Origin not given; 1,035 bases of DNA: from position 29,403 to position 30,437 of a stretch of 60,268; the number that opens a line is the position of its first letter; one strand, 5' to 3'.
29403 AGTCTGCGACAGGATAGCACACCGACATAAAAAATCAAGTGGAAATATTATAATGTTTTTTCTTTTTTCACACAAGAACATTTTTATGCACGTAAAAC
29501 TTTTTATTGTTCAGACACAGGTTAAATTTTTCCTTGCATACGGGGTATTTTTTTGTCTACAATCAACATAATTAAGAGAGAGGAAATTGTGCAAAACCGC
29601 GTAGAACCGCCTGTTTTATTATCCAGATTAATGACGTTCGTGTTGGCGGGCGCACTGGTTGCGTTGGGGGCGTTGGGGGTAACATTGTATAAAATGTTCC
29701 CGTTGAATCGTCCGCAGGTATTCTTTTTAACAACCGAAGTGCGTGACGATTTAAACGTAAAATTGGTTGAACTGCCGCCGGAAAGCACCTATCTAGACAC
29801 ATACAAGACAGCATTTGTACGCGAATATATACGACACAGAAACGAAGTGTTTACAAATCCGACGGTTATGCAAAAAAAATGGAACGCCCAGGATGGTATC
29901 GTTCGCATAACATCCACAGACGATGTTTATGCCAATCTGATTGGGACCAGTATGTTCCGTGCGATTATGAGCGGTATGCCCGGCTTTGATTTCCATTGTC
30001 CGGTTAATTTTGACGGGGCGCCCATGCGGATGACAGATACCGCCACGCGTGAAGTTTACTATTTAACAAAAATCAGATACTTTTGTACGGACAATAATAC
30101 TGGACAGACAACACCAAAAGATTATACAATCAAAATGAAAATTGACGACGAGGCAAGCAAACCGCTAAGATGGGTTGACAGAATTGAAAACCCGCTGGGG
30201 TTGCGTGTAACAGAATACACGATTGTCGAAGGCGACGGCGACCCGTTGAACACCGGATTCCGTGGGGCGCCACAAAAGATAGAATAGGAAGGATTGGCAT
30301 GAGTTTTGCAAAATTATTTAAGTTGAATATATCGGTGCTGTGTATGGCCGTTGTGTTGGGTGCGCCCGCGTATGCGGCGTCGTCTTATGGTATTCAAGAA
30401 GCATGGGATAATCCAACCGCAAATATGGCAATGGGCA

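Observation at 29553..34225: Orphan VirB8-VirB9-VirB10-like secretion core with no ATPases, pilins or coupling protein nearby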

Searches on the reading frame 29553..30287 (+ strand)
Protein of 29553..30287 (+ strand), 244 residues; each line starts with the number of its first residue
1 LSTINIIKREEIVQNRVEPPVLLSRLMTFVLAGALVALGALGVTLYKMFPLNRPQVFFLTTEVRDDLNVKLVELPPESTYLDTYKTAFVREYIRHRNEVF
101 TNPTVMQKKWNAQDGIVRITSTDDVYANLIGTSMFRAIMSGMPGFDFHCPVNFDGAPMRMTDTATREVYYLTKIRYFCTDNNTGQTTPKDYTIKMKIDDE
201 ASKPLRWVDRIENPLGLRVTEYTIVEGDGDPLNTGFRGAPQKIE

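Call 3: search_protein_families(library=pfam, proteins=[window:29553-30287:+], max_evalue=0.1)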
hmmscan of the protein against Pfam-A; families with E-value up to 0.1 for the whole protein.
window:29553-30287:+ (244 aa): 1 family
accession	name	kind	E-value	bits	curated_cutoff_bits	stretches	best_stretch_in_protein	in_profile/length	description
PF04335.19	VirB8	-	3.9e-07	30.5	23.2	1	28-225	23-211/213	VirB8 protein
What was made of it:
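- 29553..30287 (+): VirB8-like gene. It has a short cytoplasmic tail, one TM helix (about aa 25-46) and a periplasmic domain with the NPLG (NPxG) motif. The true start is probably GTG at 29589, because family conservation begins there and an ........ RBS-like stretch precedes it. Pfam VirB8 30.5 bits against a cut-off of 23.2 (call 3).
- On Pfam VirB8 (PF04335): 30.5 bits against 23.2 (call 3).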

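Call 4: search_protein_families(library=ncbifam, proteins=[window:29553-30287:+], max_evalue=0.1)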
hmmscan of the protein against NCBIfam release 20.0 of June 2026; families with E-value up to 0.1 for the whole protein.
window:29553-30287:+ (244 aa): 0 families

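Call 27: search_solved_structures(query=window:29553-30287:+, max_evalue=10)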
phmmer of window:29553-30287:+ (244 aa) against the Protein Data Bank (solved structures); distinct sequences matched with E-value up to 10: 1.
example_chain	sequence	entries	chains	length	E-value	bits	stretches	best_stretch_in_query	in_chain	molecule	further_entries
5yun_A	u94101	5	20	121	0.8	12.4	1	89-122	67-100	Single-stranded DNA-binding protein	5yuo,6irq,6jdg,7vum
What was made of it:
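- On Pfam VirB8 (PF04335): No NCBIfam VirB8 model hits (call 4), and there is no PDB sequence hit (call 27).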
